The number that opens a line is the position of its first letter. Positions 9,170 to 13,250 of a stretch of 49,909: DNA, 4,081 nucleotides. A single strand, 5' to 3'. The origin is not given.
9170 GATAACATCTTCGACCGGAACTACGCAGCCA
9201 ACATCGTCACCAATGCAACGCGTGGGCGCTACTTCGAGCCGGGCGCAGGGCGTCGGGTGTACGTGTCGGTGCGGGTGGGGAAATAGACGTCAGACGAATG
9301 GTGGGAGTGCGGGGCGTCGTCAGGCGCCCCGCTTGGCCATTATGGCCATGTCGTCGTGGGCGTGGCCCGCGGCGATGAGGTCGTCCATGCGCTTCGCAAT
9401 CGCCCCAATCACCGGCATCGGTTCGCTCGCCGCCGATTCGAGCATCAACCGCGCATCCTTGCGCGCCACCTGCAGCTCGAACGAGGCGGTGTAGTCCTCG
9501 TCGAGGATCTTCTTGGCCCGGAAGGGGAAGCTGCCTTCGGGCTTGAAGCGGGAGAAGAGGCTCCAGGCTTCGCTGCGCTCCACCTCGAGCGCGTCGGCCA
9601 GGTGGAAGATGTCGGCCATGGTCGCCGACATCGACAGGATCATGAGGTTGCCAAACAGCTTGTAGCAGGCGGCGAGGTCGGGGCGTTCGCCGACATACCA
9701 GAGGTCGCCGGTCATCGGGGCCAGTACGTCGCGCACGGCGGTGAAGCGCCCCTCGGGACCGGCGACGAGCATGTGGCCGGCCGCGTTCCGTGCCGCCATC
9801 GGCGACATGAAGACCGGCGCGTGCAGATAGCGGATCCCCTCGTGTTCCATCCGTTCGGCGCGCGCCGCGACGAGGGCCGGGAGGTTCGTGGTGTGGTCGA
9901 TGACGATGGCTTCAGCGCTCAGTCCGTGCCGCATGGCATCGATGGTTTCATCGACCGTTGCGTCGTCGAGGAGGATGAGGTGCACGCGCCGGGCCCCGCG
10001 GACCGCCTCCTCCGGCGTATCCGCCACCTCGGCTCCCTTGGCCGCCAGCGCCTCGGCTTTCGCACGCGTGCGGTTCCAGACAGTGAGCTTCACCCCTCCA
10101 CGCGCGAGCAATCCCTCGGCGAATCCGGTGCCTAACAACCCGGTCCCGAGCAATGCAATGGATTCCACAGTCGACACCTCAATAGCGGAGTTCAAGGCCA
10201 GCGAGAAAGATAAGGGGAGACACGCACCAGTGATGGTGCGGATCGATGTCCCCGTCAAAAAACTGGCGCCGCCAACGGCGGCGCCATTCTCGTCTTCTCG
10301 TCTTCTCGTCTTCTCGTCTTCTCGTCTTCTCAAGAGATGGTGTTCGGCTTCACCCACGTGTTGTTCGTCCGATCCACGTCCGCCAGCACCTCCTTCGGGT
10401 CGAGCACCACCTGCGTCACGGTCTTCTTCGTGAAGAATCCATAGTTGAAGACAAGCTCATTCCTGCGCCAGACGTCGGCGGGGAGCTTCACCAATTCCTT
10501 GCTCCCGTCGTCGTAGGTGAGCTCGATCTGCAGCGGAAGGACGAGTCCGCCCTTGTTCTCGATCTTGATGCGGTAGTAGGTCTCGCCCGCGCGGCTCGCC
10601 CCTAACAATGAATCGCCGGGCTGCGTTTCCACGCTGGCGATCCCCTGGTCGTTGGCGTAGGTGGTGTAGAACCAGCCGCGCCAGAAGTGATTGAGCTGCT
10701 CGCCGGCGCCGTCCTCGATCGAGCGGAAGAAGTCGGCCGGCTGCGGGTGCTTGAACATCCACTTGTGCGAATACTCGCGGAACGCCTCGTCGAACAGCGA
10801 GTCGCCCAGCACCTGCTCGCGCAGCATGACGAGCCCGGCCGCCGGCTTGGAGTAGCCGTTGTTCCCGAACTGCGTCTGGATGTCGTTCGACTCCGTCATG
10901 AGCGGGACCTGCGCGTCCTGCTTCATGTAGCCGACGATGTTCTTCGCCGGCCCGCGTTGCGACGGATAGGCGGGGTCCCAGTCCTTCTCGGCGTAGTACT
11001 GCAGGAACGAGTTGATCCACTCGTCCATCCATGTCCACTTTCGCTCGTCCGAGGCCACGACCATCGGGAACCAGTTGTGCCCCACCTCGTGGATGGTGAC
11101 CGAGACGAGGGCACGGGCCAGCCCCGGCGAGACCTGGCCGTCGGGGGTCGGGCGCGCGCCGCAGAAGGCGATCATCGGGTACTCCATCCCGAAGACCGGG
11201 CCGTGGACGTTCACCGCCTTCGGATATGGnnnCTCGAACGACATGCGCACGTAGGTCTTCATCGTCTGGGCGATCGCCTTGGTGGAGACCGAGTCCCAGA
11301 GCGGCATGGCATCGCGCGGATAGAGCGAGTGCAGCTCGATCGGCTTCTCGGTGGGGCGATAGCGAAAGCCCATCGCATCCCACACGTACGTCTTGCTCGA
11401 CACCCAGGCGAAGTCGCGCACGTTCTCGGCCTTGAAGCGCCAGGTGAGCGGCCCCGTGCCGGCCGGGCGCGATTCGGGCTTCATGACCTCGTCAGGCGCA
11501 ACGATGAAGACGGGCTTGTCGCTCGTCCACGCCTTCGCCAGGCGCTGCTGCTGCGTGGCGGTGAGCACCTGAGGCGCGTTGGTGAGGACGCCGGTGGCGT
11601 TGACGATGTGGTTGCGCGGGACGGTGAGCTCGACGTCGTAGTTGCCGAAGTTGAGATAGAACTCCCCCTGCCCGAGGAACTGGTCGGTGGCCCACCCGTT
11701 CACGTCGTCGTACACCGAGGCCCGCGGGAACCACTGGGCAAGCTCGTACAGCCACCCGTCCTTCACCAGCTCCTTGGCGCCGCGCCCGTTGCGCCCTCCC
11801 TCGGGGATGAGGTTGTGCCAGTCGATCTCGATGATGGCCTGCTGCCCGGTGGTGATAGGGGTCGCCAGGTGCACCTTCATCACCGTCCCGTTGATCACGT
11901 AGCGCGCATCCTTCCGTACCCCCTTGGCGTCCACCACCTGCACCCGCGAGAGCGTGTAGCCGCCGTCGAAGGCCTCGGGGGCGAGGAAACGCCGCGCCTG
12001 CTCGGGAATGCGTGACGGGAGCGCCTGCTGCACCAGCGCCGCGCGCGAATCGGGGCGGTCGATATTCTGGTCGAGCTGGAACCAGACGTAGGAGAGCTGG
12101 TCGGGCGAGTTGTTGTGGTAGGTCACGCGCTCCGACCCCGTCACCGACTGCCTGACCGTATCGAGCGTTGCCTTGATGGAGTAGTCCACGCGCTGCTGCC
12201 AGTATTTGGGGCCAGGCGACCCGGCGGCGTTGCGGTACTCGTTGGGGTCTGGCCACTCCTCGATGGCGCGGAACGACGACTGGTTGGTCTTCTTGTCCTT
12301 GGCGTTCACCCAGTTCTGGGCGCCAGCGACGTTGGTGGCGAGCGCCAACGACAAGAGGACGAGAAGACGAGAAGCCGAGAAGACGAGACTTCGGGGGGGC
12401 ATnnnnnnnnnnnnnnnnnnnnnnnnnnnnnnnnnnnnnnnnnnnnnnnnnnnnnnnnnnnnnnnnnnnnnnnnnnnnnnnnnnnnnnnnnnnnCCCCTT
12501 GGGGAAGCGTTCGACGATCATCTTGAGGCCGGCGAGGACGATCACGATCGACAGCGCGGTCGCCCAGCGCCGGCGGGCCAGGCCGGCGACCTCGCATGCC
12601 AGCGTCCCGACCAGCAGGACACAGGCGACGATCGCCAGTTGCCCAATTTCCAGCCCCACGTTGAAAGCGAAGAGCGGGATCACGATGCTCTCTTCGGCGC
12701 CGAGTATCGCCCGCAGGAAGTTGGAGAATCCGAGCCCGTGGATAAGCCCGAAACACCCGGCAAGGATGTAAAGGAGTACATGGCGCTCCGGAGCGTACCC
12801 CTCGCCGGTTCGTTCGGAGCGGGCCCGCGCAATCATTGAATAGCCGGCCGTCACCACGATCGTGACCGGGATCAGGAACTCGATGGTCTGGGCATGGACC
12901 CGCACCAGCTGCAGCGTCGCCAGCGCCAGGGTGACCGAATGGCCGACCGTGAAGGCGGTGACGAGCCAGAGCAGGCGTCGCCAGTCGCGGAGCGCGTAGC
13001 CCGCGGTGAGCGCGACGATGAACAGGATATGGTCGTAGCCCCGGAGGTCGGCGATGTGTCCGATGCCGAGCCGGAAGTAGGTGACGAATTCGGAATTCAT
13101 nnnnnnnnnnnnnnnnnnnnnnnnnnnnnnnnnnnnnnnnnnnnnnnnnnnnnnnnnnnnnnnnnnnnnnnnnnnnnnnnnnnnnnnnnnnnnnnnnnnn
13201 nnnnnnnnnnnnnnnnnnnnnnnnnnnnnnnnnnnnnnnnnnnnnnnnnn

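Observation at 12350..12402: The octamer array is translated as the signal-peptide core of the M1 peptidase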

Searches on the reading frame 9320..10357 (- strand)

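Call 10: search_protein_families(library=pfam, proteins=[window:9320-10357:-])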
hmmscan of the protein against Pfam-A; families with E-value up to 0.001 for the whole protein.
window:9320-10357:- (345 aa): 5 families
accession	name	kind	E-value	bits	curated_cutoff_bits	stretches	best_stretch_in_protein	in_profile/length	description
PF03446.21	NAD_binding_2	-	1.9e-27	96.7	21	1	66-220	1-157/161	NAD binding domain of 6-phosphogluconate dehydrogenase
PF03807.23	F420_oxidored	-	1.9e-06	28.8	21.6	1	67-156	2-92/94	NADP oxidoreductase coenzyme F420-dependent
PF01488.26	Shikimate_DH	-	5.2e-05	23.8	24.3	1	63-111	11-59/138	Shikimate / quinate 5-dehydrogenase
PF14833.11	NAD_binding_11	-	5.6e-05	23.8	30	1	232-342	6-120/122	NAD-binding of NADP-dependent 3-hydroxyisobutyrate dehydrogenase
PF03435.24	Sacchrp_dh_NADP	-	0.00069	20.4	25.1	0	67-141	1-64/129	Saccharopine dehydrogenase NADP binding domain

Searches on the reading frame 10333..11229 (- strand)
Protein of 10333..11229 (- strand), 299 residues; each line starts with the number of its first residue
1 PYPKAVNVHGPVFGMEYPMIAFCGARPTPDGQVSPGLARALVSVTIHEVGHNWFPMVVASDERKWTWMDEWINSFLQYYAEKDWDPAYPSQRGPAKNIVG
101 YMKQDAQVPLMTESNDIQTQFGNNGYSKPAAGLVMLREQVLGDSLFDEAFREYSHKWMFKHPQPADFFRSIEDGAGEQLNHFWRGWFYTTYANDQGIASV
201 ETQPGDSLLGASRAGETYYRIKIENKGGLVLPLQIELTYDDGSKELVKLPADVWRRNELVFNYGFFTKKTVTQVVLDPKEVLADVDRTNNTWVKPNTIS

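Call 10: search_protein_families(library=pfam, proteins=[window:10333-11229:-])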
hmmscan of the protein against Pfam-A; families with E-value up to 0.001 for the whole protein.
window:10333-11229:- (299 aa): 1 family
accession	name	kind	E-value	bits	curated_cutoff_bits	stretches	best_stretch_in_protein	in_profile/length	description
PF01433.26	Peptidase_M1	-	2.1e-14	54.1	27.7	1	39-186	65-218/218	Peptidase family M1 domain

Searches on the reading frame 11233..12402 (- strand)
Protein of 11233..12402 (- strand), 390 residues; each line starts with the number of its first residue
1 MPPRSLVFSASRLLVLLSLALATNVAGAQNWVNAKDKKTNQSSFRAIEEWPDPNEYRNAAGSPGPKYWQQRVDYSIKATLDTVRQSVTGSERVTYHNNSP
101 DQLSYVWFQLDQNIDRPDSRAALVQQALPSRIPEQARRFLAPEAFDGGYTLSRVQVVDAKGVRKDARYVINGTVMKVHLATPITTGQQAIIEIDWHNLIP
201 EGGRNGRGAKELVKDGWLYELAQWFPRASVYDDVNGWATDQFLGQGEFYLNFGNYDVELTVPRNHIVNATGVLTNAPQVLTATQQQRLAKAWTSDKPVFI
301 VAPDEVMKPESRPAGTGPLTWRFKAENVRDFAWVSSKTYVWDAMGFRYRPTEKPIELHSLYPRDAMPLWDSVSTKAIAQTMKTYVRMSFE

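Call 10: search_protein_families(library=pfam, proteins=[window:11233-12402:-])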
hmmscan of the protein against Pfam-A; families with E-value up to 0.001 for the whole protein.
window:11233-12402:- (390 aa): 0 families

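Call 33: find_encoding_contigs(protein=window:11233-12402:-, flank=2500, max_places=8)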
Protein window:11233-12402:- (390 aa): no gene with exactly this product is on record in the collection.

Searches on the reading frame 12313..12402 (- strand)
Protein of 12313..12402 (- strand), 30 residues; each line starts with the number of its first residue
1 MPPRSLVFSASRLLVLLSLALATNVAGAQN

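Call 69: search_protein_representatives(protein=window:12313-12402:-)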
Query: 30 residues. Proteins with E-value up to 0.001 (for the whole library): 0; up to 1e-10: 0; up to 1e-30: 0. The best 0 are listed.

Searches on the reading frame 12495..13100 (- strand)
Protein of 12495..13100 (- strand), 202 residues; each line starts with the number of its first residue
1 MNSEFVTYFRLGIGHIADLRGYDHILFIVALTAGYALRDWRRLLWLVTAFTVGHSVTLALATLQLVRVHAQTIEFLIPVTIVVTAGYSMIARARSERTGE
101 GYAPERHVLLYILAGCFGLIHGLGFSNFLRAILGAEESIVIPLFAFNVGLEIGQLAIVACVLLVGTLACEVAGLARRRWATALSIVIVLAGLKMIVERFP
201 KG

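Call 36: find_encoding_contigs(protein=window:12495-13100:-, flank=3000, max_places=10)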
Protein window:12495-13100:- (202 aa): 9 contigs read that carry it; 9 places shown.
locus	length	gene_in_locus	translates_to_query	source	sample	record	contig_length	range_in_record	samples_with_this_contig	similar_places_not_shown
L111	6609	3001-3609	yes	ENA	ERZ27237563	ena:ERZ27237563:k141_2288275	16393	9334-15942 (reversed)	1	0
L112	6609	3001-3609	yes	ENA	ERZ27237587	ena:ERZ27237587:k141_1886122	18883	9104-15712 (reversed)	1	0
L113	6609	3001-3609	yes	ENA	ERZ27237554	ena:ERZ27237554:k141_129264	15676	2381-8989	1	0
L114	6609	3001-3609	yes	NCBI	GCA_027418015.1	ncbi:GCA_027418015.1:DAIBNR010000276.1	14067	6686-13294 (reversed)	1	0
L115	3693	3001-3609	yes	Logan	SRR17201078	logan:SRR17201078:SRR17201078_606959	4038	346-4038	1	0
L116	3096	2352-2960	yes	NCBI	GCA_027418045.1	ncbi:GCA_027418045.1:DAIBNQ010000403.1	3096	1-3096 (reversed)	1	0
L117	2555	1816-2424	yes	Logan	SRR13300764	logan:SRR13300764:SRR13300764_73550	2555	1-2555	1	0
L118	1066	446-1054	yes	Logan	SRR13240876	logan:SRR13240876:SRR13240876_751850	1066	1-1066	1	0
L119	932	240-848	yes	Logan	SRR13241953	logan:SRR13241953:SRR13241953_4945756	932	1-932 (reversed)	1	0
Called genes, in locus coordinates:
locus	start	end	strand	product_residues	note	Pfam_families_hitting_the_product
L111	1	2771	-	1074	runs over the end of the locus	?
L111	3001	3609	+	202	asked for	PF13795:HupE_UreJ_2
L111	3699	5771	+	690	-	PF01433:Peptidase_M1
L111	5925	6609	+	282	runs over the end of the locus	PF03446:NAD_binding_2, PF03807:F420_oxidored (weak), PF14833:NAD_binding_11 (faint)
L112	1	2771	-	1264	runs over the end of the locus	PF13620:CarboxypepD_reg, PF13715:CarbopepD_reg_2 (weak), PF25183:OMP_b-brl_4, PF07813:LTXXQ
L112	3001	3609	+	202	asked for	PF13795:HupE_UreJ_2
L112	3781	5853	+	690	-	PF01433:Peptidase_M1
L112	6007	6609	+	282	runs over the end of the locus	PF03446:NAD_binding_2, PF03807:F420_oxidored (weak), PF14833:NAD_binding_11 (faint)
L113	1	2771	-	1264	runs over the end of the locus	PF13620:CarboxypepD_reg, PF13715:CarbopepD_reg_2 (weak), PF25183:OMP_b-brl_4, PF07813:LTXXQ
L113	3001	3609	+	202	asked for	PF13795:HupE_UreJ_2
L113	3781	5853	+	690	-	PF01433:Peptidase_M1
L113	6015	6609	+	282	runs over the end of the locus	PF03446:NAD_binding_2, PF03807:F420_oxidored (weak), PF14833:NAD_binding_11 (faint)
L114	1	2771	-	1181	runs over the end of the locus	?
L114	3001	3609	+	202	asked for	PF13795:HupE_UreJ_2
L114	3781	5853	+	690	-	PF01433:Peptidase_M1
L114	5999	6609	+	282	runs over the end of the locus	PF03446:NAD_binding_2, PF03807:F420_oxidored (weak), PF14833:NAD_binding_11 (faint)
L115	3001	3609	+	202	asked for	PF13795:HupE_UreJ_2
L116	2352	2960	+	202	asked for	PF13795:HupE_UreJ_2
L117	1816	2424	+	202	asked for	PF13795:HupE_UreJ_2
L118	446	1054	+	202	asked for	PF13795:HupE_UreJ_2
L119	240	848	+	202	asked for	PF13795:HupE_UreJ_2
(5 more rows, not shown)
